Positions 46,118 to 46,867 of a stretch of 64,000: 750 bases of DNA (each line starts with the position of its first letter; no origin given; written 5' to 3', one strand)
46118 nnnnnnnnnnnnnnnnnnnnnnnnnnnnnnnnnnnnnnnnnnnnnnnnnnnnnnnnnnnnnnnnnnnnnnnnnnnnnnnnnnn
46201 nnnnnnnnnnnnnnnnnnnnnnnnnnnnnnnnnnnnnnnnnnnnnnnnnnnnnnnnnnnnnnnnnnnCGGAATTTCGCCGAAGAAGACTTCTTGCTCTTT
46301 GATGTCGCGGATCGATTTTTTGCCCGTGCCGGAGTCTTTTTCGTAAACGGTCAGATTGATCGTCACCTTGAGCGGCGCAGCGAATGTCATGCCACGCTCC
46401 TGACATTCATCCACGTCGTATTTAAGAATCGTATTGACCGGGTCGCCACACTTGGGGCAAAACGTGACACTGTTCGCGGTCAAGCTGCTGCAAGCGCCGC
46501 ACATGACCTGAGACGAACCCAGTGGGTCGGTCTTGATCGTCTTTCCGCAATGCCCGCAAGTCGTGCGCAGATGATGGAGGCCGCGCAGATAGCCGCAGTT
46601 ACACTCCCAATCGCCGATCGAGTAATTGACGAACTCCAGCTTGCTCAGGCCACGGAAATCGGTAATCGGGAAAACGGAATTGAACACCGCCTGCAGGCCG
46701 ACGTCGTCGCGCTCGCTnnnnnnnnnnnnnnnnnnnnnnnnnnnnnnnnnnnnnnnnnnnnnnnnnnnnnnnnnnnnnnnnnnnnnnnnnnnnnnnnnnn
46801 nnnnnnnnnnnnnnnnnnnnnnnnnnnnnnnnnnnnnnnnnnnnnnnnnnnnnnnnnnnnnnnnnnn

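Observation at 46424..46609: About 60-aa eight-cysteine (double zinc-ribbon-like) insertion in the N-terminal part of RpoB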

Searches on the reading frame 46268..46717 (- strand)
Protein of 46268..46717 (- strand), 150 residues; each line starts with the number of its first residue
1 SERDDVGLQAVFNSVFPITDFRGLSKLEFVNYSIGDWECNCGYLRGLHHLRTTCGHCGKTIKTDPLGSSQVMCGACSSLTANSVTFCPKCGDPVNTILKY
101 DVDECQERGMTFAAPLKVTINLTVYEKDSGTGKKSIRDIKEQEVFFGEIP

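Call 6: find_homologous_proteins(query=window:46268-46717:-, max_evalue=0.00001)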
Query window:46268-46717:- (150 aa): 803 proteins with E <= 0.00001 among 831 candidates; the best 120 are listed.
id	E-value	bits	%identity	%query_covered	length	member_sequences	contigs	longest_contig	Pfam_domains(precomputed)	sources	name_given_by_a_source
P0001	9.3e-74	264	76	99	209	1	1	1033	PF04563.21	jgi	jgi:DNA-directed RNA polymerase subunit beta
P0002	5.2e-70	252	75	95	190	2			PF24463.2,PF13248.12,PF04563.21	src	-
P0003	2.5e-69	250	73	100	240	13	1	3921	PF04563.21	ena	-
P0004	6.6e-69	249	73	100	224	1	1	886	PF04563.21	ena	-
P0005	1.3e-68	248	72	100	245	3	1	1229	PF04563.21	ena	-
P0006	5.7e-68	246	70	100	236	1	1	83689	PF24463.2,PF04563.21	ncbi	-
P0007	1.3e-67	244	71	100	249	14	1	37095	PF04563.21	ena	-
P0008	2.2e-67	244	72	100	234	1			PF24463.2,PF04563.21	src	-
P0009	3.2e-67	243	69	100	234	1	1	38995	PF24463.2,PF04563.21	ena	-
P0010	5.1e-67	242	71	100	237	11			PF24463.2,PF04563.21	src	-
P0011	7.2e-67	242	68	100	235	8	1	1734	PF04563.21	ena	-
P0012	7.9e-67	242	69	100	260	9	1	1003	PF24463.2,PF04563.21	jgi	-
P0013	8.5e-67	242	70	100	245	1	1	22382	PF04563.21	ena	-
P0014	8.8e-67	242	68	99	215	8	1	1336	PF24463.2,PF04563.21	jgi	-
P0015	1.9e-66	241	70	100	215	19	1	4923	PF04563.21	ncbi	ncbi:MAG: DNA-directed RNA polymerase subunit beta, partial [Bryobacteraceae bacterium]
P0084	4.0e-56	207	60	100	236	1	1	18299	PF13240.12,PF04563.21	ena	-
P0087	7.9e-56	206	60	99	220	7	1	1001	PF04563.21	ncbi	-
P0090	1.7e-55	205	59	100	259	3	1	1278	PF04561.20,PF04563.21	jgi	jgi:DNA-directed RNA polymerase subunit beta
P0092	2.6e-55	204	62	100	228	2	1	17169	PF04563.21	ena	-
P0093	4.6e-55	204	61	100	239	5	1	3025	PF04563.21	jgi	-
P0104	2.7e-54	201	58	99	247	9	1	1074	PF04563.21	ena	-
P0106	3.4e-54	201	59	100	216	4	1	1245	PF04563.21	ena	-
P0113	1.7e-53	199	61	100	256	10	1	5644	PF04563.21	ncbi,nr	ncbi:MAG: DNA-directed RNA polymerase subunit beta, partial [Acidobacteria bacterium]|nr:DNA-directe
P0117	3.3e-53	198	59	100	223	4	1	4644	PF04563.21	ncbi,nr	ncbi:MAG: DNA-directed RNA polymerase subunit beta, partial [Acidobacteria bacterium]|nr:DNA-directe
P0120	4.4e-53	197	59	100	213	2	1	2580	PF04563.21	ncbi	ncbi:MAG: DNA-directed RNA polymerase subunit beta, partial [Planctomycetota bacterium]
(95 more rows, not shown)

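Call 28: list_cluster_members(proteins=[P0084, P0087, P0090, P0092, P0093, P0104, P0106, P0113, P0117, P0120])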
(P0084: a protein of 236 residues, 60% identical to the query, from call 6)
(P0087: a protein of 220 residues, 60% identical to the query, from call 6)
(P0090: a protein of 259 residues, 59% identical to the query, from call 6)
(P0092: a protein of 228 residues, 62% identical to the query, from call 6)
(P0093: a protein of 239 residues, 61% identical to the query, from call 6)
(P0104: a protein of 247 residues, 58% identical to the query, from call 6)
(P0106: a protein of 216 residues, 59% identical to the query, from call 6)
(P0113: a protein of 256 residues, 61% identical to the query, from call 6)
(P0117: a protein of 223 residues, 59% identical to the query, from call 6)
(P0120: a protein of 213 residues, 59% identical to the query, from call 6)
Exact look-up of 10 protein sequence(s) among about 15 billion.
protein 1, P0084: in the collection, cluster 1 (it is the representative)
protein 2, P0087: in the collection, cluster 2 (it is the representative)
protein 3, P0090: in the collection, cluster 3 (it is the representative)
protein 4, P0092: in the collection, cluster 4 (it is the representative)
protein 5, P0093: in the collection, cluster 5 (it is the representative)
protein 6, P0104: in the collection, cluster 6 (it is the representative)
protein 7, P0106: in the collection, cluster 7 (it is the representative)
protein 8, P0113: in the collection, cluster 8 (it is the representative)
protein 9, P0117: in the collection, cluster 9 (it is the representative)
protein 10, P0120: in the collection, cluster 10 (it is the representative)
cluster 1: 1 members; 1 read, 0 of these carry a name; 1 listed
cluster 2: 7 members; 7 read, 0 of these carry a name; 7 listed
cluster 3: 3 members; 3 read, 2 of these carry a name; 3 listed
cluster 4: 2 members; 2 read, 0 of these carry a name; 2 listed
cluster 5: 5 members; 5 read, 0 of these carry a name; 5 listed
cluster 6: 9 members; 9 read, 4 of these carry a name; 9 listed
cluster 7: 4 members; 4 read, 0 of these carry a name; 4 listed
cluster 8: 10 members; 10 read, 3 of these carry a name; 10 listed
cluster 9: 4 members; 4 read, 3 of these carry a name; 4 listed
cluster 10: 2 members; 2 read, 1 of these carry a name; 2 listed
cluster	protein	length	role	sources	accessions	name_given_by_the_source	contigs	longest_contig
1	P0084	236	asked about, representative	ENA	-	-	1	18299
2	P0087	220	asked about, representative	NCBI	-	-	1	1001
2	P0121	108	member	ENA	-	-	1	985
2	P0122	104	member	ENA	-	-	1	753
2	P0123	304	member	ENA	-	-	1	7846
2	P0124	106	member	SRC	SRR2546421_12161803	-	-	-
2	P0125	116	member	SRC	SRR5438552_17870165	-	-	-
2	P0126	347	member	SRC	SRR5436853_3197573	-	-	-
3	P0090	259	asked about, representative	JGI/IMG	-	DNA-directed RNA polymerase subunit beta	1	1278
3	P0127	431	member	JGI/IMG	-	DNA-directed RNA polymerase subunit beta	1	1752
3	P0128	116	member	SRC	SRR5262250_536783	-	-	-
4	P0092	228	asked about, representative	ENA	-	-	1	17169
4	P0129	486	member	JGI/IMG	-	-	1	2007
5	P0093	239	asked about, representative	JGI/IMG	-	-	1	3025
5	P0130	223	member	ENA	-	-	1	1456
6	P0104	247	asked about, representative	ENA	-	-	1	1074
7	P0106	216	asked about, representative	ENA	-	-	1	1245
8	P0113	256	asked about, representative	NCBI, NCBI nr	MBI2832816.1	MAG: DNA-directed RNA polymerase subunit beta, partial [Acidobacteria bacterium] | DNA-directed RNA polymerase subunit beta [Acidobacteriota bacterium]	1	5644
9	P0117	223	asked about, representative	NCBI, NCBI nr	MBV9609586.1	MAG: DNA-directed RNA polymerase subunit beta, partial [Acidobacteria bacterium] | DNA-directed RNA polymerase subunit beta [Acidobacteriota bacterium]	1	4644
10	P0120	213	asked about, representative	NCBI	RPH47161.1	MAG: DNA-directed RNA polymerase subunit beta, partial [Planctomycetota bacterium]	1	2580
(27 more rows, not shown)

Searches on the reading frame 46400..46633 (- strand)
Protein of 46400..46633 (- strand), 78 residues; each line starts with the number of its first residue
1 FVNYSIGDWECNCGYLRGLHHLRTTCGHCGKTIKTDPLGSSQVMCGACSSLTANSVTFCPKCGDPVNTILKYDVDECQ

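Call 3: search_protein_families(library=pfam, proteins=[window:46400-46633:-], max_evalue=1)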
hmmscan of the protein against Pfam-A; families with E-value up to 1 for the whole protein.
window:46400-46633:- (78 aa): 25 families
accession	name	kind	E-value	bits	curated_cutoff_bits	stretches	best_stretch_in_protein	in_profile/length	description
PF12773.13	DZR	-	2.5e-05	24.8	27.3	1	20-63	9-45/45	Double zinc ribbon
PF07191.17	Zn_ribbon_6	-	7.9e-05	23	25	1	25-69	2-42/67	Double zinc ribbon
PF08772.16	Zn_ribbon_NOB1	-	0.0011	19.5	24.9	1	43-73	9-38/72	Nin one binding (NOB1) Zn-ribbon like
PF18912.6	DZR_2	-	0.0016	18.7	27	1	25-68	9-48/56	Double zinc ribbon domain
PF17032.10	Zn_ribbon_15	-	0.0018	19.5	28.9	1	24-63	38-73/73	zinc-ribbon family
PF24460.1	DUF7575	-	0.0023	17.7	28.5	1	45-66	6-27/28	Domain of unknown function (DUF7575)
PF00130.28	C1_1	-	0.0065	16.7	26.5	1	23-49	11-35/53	Phorbol esters/diacylglycerol binding domain (C1 domain)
PF14369.11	Zn_ribbon_19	-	0.017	15.7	30.8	1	28-50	7-29/35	zinc-ribbon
PF14803.11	Zn_ribbon_Nudix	-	0.021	15.2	25.6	1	58-67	2-11/34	Nudix N-terminal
PF23455.1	DUF7129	-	0.031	14.4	30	1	45-67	14-38/45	Domain of unknown function (DUF7129)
PF13240.11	Zn_Ribbon_1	-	0.043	14.1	25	1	53-66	10-23/23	zinc-ribbon domain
PF03367.19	Zn_ribbon_ZPR1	-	0.043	13.7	23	0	21-35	4-18/56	ZPR1 zinc-finger domain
PF18439.7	zf_UBZ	-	0.058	13.5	25.6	0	25-36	4-15/32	Ubiquitin-Binding Zinc Finger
PF17848.7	Zn_ribbon_ACC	-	0.076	13.7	24.5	0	24-34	2-12/26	Acetyl-CoA carboxylase zinc finger domain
PF06906.16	DUF1272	-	0.098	13.2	25.3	1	21-63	3-48/57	Protein of unknown function (DUF1272)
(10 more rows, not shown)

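Call 27: find_related_loci(query=A1, collection=genome_contigs, flank=3000)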
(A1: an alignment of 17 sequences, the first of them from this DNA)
Query A1 (78 aa) in genome_contigs; peptide patterns used: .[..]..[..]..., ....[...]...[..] (x = any residue, [..] = any of these).
600 stretches matched a pattern (row limit reached: there are more); 593 encode a relative of the query (tblastn E <= 1e-3); the best 80 are kept; 80 distinct loci.
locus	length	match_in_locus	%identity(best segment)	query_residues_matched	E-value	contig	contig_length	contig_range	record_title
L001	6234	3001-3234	68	1-78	1e-37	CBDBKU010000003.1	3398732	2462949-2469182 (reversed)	MAG: Bryobacterales bacterium isolate 267e02d7-54cb-4b2f-bffd-17b5cb575b83 genome assembly, contig: contig_3, whole geno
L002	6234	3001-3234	65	1-78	2e-37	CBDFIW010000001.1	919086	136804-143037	MAG: Bryobacterales bacterium isolate a16c973b-f436-4e7a-b46b-e4efcddd1fd4 genome assembly, contig: contig_1, whole geno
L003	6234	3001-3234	63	1-78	6e-36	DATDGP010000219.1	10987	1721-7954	MAG TPA_asm: Terriglobales bacterium isolate SMAG_U255 k141_249151, whole genome shotgun sequence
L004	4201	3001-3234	63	1-78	7e-36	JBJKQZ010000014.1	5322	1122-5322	MAG: Terriglobia bacterium isolate Bin_47 S1Ck127_3689033_flag_0_multi_3.4341_len_5322, whole genome shotgun sequence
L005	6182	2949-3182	60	1-78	7e-36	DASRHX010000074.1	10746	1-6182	MAG TPA_asm: Bryobacteraceae bacterium isolate SMAG_U10095 k141_2098738, whole genome shotgun sequence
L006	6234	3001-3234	60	1-78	1e-35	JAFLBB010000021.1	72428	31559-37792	MAG: Acidobacteria bacterium isolate UWPOB_ACIDO1 gnl_X_GHDIABGO_20, whole genome shotgun sequence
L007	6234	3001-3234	63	1-78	9e-36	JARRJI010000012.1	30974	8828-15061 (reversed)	MAG: Acidobacteriota bacterium isolate Spart_016_MAG scaffold_1278, whole genome shotgun sequence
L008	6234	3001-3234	60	1-78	1e-35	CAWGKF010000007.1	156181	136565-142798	MAG: Terriglobia bacterium isolate MFD05705.bin.1.22 genome assembly, contig: contig_18044, whole genome shotgun sequenc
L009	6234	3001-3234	60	1-78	1e-35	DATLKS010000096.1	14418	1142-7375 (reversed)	MAG TPA_asm: Terriglobales bacterium isolate SMAG_U13728 k141_214574, whole genome shotgun sequence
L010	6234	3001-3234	60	1-78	1e-35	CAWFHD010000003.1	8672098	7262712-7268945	MAG: uncultured Solibacteraceae bacterium isolate MFD04967.bin.1.230 genome assembly, contig: contig_6177, whole genome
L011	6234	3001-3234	63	1-78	2e-35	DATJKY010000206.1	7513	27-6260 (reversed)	MAG TPA_asm: Terriglobia bacterium isolate SMAG_U15605 k141_3694662, whole genome shotgun sequence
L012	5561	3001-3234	63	1-78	3e-35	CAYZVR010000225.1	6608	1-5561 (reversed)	MAG TPA_asm: uncultured Acidobacteriota bacterium isolate SRP119689_co1_316 genome assembly, contig: NODE_19057_length_6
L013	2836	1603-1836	62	1-78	3e-35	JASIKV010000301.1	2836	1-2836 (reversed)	MAG: Terriglobia bacterium isolate JOPF604 JOPF_N14C_contig_141505, whole genome shotgun sequence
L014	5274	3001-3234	60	1-78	3e-35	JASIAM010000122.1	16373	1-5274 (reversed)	MAG: Bryobacteraceae bacterium isolate JOPF335 JOPF_N102_contig_25761, whole genome shotgun sequence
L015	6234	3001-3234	60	1-78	3e-35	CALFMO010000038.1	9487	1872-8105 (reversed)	MAG TPA_asm: uncultured Acidobacteriaceae bacterium isolate SRR5457059_bin.63_CONCOCT_v1.1_MAG genome assembly, contig:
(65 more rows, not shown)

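Call 37: predict_structure(alignment_id=A2)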
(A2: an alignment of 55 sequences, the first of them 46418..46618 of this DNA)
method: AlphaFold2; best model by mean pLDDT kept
length: 67 residues; sequences in the alignment: 55
mean_pLDDT: 84.9   pTM: 0.53
mean pLDDT of the five models: 84.9, 80.6, 79.3, 78.5, 69.1
residues with pLDDT >= 90: 9; 70-90: 53; 50-70: 5; < 50: 0
segments of 3 or more residues with pLDDT < 50: none
pLDDT, mean of each block of 10 residues (from residue 1): 82 86 89 85 88 88 74
secondary structure, 60 per line:
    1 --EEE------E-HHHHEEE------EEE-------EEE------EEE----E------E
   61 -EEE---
elements in order: E3-5 H14-17 E18-20 E27-29 E37-39 E46-48 E62-64

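Call 41: search_protein_families(library=ncbifam, proteins=[window:46400-46633:-], max_evalue=0.1)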
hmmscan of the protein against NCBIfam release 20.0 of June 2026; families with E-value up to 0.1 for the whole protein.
window:46400-46633:- (78 aa): 2 families
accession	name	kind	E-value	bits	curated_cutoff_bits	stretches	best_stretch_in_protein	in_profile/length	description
NF001608.0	PRK00398.1-6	equivalog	0.072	12.9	84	1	26-49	6-28/46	DNA-directed RNA polymerase subunit P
NF001607.0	PRK00398.1-4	equivalog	0.085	12.6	89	0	26-50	12-36/53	DNA-directed RNA polymerase subunit P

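Call 43: fold_search(model_id=the predicted structure, library=pdb)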
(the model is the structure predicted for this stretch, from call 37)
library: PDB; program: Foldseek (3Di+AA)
matches with E <= 10: 182; with E <= 0.001: 0
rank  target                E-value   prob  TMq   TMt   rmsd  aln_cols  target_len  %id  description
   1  9egw_A                3.5e-01  0.77  0.43  0.34   9.5        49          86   16  HOIL-1 RING2 domain bound to ubiquitin-maltose (maltose not modelled) (released 2024-12-11)
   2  9qm9_A                5.2e-01  0.08  0.21  0.19  13.8        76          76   25  TMEM55B tandem RING-like domains in complex with RILPL1 C-terminal peptide (released 2025-08-20)
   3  9egv_B                6.7e-01  0.69  0.45  0.38   9.4        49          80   16  HOIL-1 RING2 domain bound to ubiquitin (released 2024-12-11)
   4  9egv_A                7.1e-01  0.60  0.43  0.34   9.5        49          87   16  HOIL-1 RING2 domain bound to ubiquitin (released 2024-12-11)
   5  7uhy_B                7.1e-01  0.07  0.17  0.02  11.2        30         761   37  Human GATOR2 complex (released 2022-07-20)
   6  8oqh_B                7.6e-01  0.06  0.21  0.19  13.3        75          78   25  Structure of the cytosolic domain of lysosome-associated TMEM55B (released 2023-11-29)
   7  9kbo_A                7.6e-01  0.06  0.22  0.07  17.5        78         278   17  Crystal structure of human Shiftless (SFL) containing phosphorylation sites Ser249, Thr250, Thr253 and Ser256 (released 2025-11-19)
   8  5eio_C                8.1e-01  0.44  0.40  0.55   9.6        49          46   14  Crystal structure of LysY from Thermus thermophilus complexed with NADP+ and LysW-gamma-aminoadipic semialdehyde (released 2016-03-23)
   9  7yuj_B                9.9e-01  0.47  0.42  0.20   9.4        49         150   16  Crystal structure of HOIL-1L(365-510) (released 2023-08-30)
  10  9kbo_B                1.3e+00  0.04  0.21  0.07  17.7        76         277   16  Crystal structure of human Shiftless (SFL) containing phosphorylation sites Ser249, Thr250, Thr253 and Ser256 (released 2025-11-19)
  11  7oqy_Y                1.3e+00  0.03  0.19  0.15  27.8        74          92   18  Cryo-EM structure of the cellular negative regulator TFS4 bound to the archaeal RNA polymerase (released 2021-08-25)
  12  5m3f_I                1.7e+00  0.16  0.36  0.37   6.3        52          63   27  Yeast RNA polymerase I elongation complex at 3.8A (released 2016-11-23)
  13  7mns_B                1.7e+00  0.06  0.16  0.26  12.4        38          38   18  Crystal Structure of the ZnF4 of Nucleoporin NUP358/RanBP2 in complex with Ran-GDP (released 2022-06-15)
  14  7yuj_A                1.8e+00  0.28  0.41  0.20   9.4        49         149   16  Crystal structure of HOIL-1L(365-510) (released 2023-08-30)
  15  9hxw_A                1.9e+00  0.09  0.24  0.01  12.1        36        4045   19  Cryo-EM structure of the human UBR4/KCMF1/CALM1 complex (composite map) (released 2025-12-10)
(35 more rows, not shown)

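Call 80: fold_search(model_id=the predicted structure, library=viral)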
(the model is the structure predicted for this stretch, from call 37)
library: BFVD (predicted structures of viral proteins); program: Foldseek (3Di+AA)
matches with E <= 10: 381; with E <= 0.001: 0
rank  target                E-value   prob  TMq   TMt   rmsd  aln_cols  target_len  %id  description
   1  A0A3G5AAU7            6.1e-02  0.20  0.24  0.07  16.0        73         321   22  DZANK-type domain-containing protein [Hyperionvirus sp.]
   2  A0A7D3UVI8            9.6e-02  0.13  0.22  0.06  15.2        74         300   28  Exonuclease RNAse T/DNA polymerase III [Fadolivirus FV1/VV64]
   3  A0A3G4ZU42            1.0e-01  0.28  0.23  0.08  12.4        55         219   27  E3 ubiquitin-protein ligase Mdm2 [Edafosvirus sp.]
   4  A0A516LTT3            1.1e-01  0.16  0.22  0.18  22.2        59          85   24  (no name in the UniProt tables at hand)
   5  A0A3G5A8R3            1.3e-01  0.10  0.22  0.18  16.2        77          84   22  Putative RNA-binding protein C17H9.04c [Hyperionvirus sp.]
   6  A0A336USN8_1          1.8e-01  0.44  0.36  0.04  13.5        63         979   19  Polyprotein (Fragment) [Paroligolophus agrestis posalike virus 1]
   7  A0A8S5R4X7            2.0e-01  0.15  0.20  0.06  11.0        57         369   18  Double zinc ribbon protein [Siphoviridae sp. ctcMb1]
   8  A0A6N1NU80            2.5e-01  0.08  0.22  0.07  18.1        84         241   21  Znfinger domain containing protein [Tupanvirus soda lake]
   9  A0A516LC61            2.9e-01  0.10  0.19  0.15  13.4        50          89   18  (no name in the UniProt tables at hand)
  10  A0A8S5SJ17            2.9e-01  0.08  0.22  0.04  20.2        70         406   20  Host cell surface-exposed lipoprotein [Siphoviridae sp. ctvhu9]
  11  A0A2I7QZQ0            3.5e-01  0.60  0.33  0.38   4.3        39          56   28  (no name in the UniProt tables at hand)
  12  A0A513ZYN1            3.5e-01  0.20  0.26  0.09  12.7        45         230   24  Uncharacterized protein [Pantoea phage vB_PagM_PSKM]
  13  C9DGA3                4.0e-01  0.13  0.26  0.15  11.9        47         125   28  Uncharacterized protein [Delftia phage PhiW-14]
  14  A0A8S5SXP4            4.2e-01  0.23  0.23  0.13   9.7        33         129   33  Putative tRNA pseudouridine synthase [Siphoviridae sp. ctZHD14]
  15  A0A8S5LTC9            4.2e-01  0.18  0.23  0.07  10.8        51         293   18  Double zinc ribbon protein [Siphoviridae sp. ctOIB27]
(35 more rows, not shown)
